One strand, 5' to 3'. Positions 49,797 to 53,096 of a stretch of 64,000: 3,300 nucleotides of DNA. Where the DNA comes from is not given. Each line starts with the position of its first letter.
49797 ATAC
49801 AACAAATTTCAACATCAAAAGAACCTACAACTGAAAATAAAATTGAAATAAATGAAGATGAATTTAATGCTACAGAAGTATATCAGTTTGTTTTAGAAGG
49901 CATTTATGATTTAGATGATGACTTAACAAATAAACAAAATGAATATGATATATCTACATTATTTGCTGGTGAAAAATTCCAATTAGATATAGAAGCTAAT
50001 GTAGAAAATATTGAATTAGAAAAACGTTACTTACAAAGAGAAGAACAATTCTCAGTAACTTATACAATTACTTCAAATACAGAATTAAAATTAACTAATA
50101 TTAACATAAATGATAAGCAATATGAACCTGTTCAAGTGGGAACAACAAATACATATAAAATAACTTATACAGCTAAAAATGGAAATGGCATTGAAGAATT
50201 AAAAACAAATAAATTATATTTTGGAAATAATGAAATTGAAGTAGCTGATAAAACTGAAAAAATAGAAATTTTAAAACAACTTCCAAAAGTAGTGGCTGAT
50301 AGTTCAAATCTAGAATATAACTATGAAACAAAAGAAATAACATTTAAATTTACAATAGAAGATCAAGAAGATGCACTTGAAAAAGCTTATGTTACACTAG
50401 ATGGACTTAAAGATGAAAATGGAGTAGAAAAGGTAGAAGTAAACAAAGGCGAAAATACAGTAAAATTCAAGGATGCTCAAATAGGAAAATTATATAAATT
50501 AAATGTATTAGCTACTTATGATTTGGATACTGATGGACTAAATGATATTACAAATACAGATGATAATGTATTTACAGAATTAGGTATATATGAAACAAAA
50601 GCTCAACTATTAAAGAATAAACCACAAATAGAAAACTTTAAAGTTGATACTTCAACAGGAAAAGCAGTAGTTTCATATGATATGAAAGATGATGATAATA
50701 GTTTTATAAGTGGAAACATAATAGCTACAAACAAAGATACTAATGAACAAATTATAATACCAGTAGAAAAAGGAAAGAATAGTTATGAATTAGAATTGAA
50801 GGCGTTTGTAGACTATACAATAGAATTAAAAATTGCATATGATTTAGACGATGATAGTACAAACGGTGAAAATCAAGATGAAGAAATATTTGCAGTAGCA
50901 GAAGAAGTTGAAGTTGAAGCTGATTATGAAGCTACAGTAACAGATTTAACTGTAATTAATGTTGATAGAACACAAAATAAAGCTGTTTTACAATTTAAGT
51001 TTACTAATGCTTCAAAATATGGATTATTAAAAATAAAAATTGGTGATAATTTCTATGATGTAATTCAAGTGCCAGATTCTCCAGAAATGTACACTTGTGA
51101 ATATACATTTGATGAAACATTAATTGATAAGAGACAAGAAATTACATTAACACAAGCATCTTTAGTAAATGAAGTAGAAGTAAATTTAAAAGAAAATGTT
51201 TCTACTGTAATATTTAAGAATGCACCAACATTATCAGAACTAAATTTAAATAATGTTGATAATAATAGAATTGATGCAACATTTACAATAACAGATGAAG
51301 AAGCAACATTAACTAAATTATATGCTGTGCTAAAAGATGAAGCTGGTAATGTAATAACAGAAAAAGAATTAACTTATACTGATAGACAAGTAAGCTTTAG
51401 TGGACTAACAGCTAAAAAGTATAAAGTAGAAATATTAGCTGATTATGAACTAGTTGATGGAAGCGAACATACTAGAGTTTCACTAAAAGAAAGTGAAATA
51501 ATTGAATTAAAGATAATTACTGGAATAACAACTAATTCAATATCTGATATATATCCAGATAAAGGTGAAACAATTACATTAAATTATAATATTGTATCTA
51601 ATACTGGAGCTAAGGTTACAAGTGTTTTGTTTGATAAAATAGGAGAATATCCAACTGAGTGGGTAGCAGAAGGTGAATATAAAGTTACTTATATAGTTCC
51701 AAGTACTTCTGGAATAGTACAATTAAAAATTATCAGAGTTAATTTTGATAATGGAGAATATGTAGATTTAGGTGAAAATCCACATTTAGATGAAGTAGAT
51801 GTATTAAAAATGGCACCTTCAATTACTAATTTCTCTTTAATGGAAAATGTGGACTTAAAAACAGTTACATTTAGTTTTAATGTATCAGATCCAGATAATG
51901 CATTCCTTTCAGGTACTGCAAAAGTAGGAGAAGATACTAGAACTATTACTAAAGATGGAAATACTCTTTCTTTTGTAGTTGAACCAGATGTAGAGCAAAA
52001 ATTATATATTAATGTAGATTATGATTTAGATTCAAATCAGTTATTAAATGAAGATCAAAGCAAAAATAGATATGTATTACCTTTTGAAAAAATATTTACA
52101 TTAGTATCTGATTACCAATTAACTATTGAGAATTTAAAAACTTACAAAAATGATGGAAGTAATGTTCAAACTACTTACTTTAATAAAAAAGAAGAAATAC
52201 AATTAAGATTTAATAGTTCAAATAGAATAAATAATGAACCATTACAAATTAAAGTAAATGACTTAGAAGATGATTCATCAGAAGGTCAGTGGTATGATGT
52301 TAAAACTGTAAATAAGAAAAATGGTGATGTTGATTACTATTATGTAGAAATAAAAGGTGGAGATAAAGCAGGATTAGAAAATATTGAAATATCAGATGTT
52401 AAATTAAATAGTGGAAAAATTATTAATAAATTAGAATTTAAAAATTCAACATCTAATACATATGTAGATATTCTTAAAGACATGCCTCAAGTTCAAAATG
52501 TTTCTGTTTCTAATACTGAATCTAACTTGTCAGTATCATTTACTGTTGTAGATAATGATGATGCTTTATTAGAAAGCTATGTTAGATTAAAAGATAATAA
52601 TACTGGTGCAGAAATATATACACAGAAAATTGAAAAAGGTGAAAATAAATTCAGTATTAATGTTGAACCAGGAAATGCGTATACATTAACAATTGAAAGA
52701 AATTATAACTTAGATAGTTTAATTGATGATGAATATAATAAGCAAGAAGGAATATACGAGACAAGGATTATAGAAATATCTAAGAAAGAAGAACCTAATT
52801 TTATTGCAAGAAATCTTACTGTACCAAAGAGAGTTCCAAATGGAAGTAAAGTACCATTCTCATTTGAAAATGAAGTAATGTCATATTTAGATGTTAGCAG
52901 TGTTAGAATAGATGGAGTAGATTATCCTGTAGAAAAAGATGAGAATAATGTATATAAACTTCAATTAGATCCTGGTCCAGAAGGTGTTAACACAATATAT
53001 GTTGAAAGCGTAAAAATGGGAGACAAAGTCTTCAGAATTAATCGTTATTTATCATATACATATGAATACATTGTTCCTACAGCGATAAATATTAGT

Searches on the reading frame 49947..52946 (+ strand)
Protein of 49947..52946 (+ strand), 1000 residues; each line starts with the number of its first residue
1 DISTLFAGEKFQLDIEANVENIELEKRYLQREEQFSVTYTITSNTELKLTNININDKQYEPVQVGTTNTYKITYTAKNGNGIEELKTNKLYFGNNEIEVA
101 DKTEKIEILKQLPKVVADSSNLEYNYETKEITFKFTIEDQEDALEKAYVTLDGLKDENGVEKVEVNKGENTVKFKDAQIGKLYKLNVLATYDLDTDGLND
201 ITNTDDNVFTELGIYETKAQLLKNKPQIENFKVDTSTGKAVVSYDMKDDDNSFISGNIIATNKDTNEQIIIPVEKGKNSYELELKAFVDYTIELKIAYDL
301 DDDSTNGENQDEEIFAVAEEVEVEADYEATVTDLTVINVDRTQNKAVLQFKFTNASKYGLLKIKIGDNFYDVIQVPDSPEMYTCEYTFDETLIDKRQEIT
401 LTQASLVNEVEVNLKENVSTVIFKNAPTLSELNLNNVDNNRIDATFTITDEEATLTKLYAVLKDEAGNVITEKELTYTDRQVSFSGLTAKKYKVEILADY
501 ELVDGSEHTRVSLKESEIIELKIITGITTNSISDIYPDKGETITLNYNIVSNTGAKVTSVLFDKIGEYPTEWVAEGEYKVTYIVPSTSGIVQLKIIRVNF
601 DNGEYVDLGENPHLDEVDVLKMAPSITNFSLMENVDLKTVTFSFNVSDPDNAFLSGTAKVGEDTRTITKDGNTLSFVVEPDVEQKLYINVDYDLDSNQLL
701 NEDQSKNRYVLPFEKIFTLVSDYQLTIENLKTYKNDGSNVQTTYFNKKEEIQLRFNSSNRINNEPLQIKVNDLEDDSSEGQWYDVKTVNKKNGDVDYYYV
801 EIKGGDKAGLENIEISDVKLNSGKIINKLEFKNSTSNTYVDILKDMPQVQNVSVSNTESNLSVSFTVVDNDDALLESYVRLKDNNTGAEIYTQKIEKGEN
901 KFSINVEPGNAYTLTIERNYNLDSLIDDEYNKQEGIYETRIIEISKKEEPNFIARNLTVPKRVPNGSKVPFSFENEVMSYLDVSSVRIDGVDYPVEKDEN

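Call 8: search_protein_families(library=pfam, proteins=[window:49947-52946:+], max_evalue=0.01)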
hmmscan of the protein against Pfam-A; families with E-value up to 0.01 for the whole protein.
window:49947-52946:+ (1000 aa): 2 families
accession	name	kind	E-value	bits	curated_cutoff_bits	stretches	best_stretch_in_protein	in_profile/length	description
PF00403.32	HMA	-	0.001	19.8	24.8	0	222-248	20-46/62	Heavy-metal-associated domain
PF24889.1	CCTL2_WNK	-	0.0033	17.7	27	0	122-140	19-35/75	WNK CCTL2 domain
